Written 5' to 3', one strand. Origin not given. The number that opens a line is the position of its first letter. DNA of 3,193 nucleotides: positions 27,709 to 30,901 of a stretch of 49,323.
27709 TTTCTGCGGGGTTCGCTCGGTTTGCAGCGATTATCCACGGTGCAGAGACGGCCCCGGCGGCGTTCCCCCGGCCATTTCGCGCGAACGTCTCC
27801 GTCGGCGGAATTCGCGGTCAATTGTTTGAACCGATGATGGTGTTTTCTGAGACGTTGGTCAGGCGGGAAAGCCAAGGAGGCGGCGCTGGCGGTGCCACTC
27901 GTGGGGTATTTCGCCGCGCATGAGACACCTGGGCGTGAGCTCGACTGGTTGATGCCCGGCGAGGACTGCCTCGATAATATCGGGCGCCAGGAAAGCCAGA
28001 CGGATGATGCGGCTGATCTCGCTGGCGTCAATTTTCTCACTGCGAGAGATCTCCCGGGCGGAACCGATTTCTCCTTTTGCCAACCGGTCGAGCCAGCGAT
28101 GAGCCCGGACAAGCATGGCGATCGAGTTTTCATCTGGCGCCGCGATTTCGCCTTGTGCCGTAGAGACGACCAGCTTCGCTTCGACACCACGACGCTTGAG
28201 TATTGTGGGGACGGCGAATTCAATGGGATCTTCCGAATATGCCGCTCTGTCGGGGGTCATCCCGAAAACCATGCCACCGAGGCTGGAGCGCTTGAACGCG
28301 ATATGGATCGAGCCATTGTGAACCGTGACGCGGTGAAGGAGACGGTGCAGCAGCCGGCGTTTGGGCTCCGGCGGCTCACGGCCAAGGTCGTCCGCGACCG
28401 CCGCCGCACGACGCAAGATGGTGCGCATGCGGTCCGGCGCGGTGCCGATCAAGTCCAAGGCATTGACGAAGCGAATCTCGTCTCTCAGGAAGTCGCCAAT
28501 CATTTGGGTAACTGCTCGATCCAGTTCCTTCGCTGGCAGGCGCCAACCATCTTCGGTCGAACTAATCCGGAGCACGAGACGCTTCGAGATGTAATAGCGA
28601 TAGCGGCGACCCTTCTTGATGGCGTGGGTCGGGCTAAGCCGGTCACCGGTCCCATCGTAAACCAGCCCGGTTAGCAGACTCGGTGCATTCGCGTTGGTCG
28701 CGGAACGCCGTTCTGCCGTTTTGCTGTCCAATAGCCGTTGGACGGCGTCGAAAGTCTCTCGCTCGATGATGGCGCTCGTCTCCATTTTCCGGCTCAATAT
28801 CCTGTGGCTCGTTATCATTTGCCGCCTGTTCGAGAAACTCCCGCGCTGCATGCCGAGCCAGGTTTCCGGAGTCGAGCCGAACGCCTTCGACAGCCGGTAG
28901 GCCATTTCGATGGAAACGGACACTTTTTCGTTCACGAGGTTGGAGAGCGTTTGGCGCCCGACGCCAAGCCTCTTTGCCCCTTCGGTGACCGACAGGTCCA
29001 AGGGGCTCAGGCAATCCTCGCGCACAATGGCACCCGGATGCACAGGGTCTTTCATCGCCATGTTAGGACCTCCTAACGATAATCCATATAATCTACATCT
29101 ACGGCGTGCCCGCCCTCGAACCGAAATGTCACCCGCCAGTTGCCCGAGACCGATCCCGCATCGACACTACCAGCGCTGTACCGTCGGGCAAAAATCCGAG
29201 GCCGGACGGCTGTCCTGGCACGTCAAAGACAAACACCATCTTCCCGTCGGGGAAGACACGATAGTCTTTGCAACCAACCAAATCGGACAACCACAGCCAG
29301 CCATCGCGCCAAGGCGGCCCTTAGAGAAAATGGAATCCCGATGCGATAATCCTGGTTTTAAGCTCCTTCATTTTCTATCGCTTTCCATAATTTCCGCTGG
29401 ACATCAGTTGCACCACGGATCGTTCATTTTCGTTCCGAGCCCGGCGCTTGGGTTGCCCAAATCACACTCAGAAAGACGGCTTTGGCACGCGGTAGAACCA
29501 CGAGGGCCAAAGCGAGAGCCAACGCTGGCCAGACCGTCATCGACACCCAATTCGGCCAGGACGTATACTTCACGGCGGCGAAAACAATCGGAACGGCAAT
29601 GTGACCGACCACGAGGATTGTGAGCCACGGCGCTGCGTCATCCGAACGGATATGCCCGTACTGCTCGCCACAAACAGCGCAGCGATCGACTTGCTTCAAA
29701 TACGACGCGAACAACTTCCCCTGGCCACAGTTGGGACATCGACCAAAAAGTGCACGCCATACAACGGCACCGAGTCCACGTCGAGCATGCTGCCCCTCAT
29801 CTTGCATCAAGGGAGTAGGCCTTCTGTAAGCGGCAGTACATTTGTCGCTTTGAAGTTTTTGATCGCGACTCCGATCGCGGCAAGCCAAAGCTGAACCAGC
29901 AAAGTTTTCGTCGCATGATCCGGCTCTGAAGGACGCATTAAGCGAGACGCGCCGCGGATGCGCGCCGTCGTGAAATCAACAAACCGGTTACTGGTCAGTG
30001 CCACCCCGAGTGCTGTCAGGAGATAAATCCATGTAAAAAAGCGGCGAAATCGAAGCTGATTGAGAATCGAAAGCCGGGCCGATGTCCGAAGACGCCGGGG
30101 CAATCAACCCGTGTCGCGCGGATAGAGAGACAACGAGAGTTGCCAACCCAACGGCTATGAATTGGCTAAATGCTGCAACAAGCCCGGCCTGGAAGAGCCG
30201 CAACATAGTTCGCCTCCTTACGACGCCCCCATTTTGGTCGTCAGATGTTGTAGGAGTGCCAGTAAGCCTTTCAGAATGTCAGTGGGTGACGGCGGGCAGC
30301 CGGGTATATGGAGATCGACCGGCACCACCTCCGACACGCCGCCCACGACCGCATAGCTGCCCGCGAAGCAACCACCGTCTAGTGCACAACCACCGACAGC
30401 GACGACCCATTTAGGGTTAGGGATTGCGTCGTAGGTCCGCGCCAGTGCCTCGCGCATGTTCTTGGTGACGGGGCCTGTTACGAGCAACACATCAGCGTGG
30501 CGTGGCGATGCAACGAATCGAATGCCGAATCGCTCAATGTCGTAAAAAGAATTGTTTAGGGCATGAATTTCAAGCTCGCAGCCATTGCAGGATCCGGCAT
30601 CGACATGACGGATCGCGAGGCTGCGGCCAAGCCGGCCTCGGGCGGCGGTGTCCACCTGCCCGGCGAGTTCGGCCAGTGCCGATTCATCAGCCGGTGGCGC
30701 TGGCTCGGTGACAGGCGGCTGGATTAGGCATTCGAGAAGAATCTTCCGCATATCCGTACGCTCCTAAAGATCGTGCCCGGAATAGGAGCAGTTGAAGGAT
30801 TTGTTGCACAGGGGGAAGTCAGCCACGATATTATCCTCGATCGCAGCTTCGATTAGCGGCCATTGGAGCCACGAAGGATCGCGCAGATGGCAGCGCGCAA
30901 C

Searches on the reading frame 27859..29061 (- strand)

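Call 22: search_protein_families(library=pfam, proteins=[window:27859-29061:-], max_evalue=0.001)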
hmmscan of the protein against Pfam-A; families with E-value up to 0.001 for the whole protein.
window:27859-29061:- (400 aa): 1 family
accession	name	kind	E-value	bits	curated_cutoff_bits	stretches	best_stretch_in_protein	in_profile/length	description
PF01381.28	HTH_3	-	1.7e-09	38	23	1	21-68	8-54/55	Helix-turn-helix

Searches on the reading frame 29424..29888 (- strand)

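Call 3: search_protein_families(library=pfam, proteins=[window:29424-29888:-])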
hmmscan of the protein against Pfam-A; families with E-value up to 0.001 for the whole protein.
window:29424-29888:- (154 aa): 1 family
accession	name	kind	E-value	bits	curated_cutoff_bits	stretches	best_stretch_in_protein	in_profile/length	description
PF06170.17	DUF983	-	2.4e-23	82.7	22.6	1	60-144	1-85/85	Protein of unknown function (DUF983)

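Call 4: search_protein_families(library=ncbifam, proteins=[window:29424-29888:-])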
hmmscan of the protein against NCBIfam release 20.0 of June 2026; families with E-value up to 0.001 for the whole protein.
window:29424-29888:- (154 aa): 1 family
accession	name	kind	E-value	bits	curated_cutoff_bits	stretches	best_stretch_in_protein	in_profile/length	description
NF004633.0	PRK05978.1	subfamily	5.1e-33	113.5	187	1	28-150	14-136/149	hypothetical protein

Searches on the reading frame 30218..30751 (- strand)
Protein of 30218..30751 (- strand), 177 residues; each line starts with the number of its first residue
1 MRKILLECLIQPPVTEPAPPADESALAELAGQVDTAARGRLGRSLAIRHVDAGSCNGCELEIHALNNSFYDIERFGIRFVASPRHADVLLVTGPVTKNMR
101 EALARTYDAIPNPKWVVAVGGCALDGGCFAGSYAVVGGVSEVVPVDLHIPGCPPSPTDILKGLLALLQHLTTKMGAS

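Call 3: search_protein_families(library=pfam, proteins=[window:30218-30751:-])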
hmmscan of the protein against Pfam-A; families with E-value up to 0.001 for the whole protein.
window:30218-30751:- (177 aa): 1 family
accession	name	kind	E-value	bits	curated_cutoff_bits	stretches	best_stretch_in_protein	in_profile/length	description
PF01058.29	Oxidored_q6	-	6.5e-36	123.3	27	1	55-166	1-128/128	NADH ubiquinone oxidoreductase, 20 Kd subunit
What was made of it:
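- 30218..30751 (-): Small subunit (HycG/MbhJ/NuoB-like, 'EhrS', 177 aa) with the four Cys of one [4Fe-4S] cluster (C55, C58, C122, C152). Pfam Oxidored_q6, E 6.5e-36 (call 3).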

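Call 4: search_protein_families(library=ncbifam, proteins=[window:30218-30751:-])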
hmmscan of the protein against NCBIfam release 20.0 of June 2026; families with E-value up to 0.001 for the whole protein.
window:30218-30751:- (177 aa): 15 families
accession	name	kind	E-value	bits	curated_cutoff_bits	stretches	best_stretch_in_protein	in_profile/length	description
NF005012.1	PRK06411.1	subfamily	3e-42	144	116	1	56-172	44-160/166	NADH-quinone oxidoreductase subunit NuoB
TIGR01957.1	nuoB_fam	subfamily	1.8e-39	134.9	142.7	1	55-170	26-142/145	NADH-quinone oxidoreductase subunit B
NF011391.0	PRK14816.1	equivalog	4.1e-34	117.9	283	1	52-169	60-176/196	NADH-quinone oxidoreductase subunit B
NF011394.0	PRK14819.1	equivalog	6.7e-33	114.3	312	1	56-170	41-156/264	NADH-quinone oxidoreductase subunit B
NF011390.0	PRK14815.1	equivalog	1.3e-32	112.6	281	1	57-173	44-160/183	NADH dehydrogenase subunit B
NF011395.0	PRK14820.1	equivalog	6.5e-32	110.7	263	1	52-170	41-156/180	NADH-quinone oxidoreductase subunit B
NF009808.0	PRK13292.1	equivalog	2e-29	102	1156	1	58-171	37-150/791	NADH-quinone oxidoreductase subunit B/C/D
NF011392.0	PRK14817.1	equivalog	2.8e-29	102.1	271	1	57-170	47-160/182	NADH-quinone oxidoreductase subunit B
NF011388.0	PRK14813.1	equivalog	4.1e-29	101.8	294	1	57-166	39-149/189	NADH dehydrogenase subunit B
NF011393.0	PRK14818.1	equivalog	1.7e-28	99.3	255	1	56-169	41-154/173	NADH dehydrogenase subunit B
NF011389.0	PRK14814.1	equivalog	1.2e-27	96.9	285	1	52-172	41-159/186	NADH dehydrogenase subunit B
TIGR03294.1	FrhG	equivalog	2.3e-08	34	245.5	1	85-168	50-142/228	coenzyme F420 hydrogenase subunit gamma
NF040831.1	sulfhyd_ShyD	equivalog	2.6e-07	30.5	460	1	53-128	9-89/240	NAD(P)-dependent hydrogenase/sulfhydrogenase 2 subunit delta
NF045875.1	F420_non_VhuG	exception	1.2e-06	28.1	450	1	135-171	132-168/286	F420-non-reducing hydrogenase subunit VhuG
NF040836.1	sulfhyd_HydD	equivalog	0.00012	21.3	500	0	52-128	13-94/261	NADPH-dependent hydrogenase/sulfhydrogenase 1 subunit delta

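Call 6: search_solved_structures(query=window:30218-30751:-, max_evalue=0.001, show_alignments=3)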
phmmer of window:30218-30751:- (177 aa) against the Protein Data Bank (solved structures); distinct sequences matched with E-value up to 0.001: 52.
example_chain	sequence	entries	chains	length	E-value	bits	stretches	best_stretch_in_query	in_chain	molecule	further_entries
7z0s_G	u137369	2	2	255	6e-38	133.6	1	36-173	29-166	Formate hydrogenlyase subunit 7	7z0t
6cfw_J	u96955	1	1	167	3.6e-37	131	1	41-171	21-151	Probable membrane-bound hydrogenase subunit mbhJ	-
7arc_B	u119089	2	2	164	3.7e-32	114.7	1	57-168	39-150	PSST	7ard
7a23_E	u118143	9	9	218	4.1e-32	114.5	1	12-170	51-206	PSST | NADH dehydrogenase [ubiquinone] iron-sulfur protein 7, mitochondrial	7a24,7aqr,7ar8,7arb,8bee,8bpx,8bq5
9f5x_F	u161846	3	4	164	1.2e-31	113.1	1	57-168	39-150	NADH:ubiquinone oxidoreductase subunit 10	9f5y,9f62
8b9z_B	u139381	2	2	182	2.1e-30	109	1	57-168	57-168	LD31474p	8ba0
6x89_S7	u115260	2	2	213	2.1e-30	109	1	47-170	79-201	NADH dehydrogenase [ubiquinone] iron-sulfur protein 7, mitochondrial | NDUS7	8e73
7ar7_B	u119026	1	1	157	2.7e-30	108.6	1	58-170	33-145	NADH dehydrogenase [ubiquinone] iron-sulfur protein 7, mitochondrial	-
8esw_S7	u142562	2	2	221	3.4e-30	108.3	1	57-168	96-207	LD31474p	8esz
6g2j_B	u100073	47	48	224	5.6e-30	107.6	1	58-169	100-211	NADH dehydrogenase [ubiquinone] iron-sulfur protein 7, mitochondrial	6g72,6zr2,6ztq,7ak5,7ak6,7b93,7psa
5xtb_C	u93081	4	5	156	6e-30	107.5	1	58-169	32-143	NADH dehydrogenase [ubiquinone] iron-sulfur protein 7, mitochondrial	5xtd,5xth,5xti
9ti4_E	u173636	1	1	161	6.1e-30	107.5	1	58-169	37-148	NADH dehydrogenase [ubiquinone] iron-sulfur protein 7, mitochondrial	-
5lc5_B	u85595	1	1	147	7.4e-30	107.2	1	58-169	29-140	NADH dehydrogenase [ubiquinone] iron-sulfur protein 7, mitochondrial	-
7zeb_6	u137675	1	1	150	7.9e-30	107.1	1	58-169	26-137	NADH dehydrogenase [ubiquinone] iron-sulfur protein 7, mitochondrial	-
7v2c_C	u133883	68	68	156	8.2e-30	107.1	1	58-169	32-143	NADH dehydrogenase [ubiquinone] iron-sulfur protein 7,mitochondrial | NADH dehydrogenase [ubiquinone] iron-sulfur protein 7, mitochondrial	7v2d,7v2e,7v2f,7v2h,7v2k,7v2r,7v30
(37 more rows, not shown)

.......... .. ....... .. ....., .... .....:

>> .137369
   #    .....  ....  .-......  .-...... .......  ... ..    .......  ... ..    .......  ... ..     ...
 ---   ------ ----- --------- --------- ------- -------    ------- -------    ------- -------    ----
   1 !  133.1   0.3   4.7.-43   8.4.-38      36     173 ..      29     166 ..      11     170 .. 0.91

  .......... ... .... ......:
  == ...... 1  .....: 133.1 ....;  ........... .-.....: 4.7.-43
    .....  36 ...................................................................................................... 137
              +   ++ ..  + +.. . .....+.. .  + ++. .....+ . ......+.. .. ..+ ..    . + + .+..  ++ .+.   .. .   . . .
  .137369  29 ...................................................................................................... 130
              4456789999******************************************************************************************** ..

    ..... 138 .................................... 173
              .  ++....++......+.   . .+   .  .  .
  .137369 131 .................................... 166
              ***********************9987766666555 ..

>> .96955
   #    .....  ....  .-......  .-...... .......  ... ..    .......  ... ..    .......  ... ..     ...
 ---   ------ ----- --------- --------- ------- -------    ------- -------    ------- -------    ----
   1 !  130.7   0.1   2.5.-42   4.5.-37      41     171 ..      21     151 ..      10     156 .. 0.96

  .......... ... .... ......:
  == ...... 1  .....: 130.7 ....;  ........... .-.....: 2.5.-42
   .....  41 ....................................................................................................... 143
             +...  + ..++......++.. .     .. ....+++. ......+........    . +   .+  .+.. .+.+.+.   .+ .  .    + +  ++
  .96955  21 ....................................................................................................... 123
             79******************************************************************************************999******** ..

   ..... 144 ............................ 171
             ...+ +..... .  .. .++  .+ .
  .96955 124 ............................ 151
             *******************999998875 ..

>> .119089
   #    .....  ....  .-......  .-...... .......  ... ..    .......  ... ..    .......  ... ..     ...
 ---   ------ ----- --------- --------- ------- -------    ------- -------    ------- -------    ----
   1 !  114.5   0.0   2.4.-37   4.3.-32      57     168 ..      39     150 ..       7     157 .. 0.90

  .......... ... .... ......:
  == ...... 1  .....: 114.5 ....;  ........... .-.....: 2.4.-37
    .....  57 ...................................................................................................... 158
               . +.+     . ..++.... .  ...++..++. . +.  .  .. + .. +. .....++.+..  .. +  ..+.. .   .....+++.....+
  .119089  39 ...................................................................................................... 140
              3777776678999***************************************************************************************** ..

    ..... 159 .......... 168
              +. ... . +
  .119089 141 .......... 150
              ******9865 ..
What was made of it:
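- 30218..30751 (-): HycG E 6e-38 and MbhJ E 4e-37 (call 6).
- On Mrp-type cation/proton antiporter: An Fe-S small subunit and a NuoH-like subunit are also present (calls 3 and 6).
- Closest known: Respiratory complex I / NDH-1. Different: The small subunit uses CxxC rather than the tandem CC of cluster N2 (call 6).
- Checked: They align to the cluster cysteines of HycG and MbhJ (call 6).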
